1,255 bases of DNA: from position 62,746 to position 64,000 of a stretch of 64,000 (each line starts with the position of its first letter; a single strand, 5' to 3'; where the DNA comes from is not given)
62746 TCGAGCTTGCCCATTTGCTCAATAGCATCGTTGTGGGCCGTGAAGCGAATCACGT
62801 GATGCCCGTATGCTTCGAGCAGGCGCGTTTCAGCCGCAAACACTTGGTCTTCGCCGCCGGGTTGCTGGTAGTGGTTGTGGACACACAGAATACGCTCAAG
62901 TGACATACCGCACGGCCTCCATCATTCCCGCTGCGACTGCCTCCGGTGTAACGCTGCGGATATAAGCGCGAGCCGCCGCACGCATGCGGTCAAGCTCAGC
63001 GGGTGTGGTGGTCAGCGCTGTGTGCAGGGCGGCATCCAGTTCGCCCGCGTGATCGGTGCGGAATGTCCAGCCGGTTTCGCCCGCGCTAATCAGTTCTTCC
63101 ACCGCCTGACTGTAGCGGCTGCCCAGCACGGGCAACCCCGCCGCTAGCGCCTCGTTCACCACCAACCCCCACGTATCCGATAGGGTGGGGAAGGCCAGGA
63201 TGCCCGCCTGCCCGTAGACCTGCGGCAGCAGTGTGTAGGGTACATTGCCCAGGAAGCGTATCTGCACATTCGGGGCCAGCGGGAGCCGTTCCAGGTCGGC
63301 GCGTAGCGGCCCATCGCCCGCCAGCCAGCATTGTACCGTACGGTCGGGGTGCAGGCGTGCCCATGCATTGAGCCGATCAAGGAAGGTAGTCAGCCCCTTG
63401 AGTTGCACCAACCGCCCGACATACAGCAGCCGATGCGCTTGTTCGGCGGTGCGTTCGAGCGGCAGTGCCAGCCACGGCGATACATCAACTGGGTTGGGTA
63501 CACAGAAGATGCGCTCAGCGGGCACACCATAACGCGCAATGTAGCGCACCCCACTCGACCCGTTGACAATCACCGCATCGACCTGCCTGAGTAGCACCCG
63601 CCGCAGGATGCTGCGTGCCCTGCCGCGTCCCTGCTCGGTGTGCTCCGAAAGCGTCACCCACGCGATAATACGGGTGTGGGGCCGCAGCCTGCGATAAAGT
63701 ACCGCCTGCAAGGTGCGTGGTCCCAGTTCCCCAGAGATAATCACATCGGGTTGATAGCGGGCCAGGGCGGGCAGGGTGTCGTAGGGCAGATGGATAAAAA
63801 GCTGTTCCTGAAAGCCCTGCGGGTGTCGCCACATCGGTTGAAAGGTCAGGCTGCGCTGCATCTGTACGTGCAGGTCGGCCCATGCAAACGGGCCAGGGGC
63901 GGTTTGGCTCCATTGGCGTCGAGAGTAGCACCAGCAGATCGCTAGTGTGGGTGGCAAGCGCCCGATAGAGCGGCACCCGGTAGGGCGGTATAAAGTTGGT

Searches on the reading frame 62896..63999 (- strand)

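Call 12: search_protein_families(library=pfam, proteins=[window:62896-63999:-], max_evalue=0.001)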
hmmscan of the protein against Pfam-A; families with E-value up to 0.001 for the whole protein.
window:62896-63999:- (367 aa): 6 families
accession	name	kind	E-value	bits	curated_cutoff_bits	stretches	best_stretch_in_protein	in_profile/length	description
PF13692.12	Glyco_trans_1_4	-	1.3e-21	77.8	27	1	189-329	2-140/142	Glycosyl transferases group 1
PF00534.26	Glycos_transf_1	-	1.2e-20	74.2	26.4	1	187-344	14-170/172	Glycosyl transferases group 1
PF13439.12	Glyco_transf_4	-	1.6e-09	38.4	28.5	1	74-174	63-169/170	Glycosyltransferase Family 4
PF13579.12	Glyco_trans_4_4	-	1.2e-08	35.9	29.7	1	44-169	44-157/158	Glycosyl transferase 4-like domain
PF20706.3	GT4-conflict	-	2e-05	24.2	26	1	116-297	124-314/385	Family 4 Glycosyltransferase in conflict systems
PF13524.12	Glyco_trans_1_2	-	0.00087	19.7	25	0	239-349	27-132/144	Glycosyl transferase-like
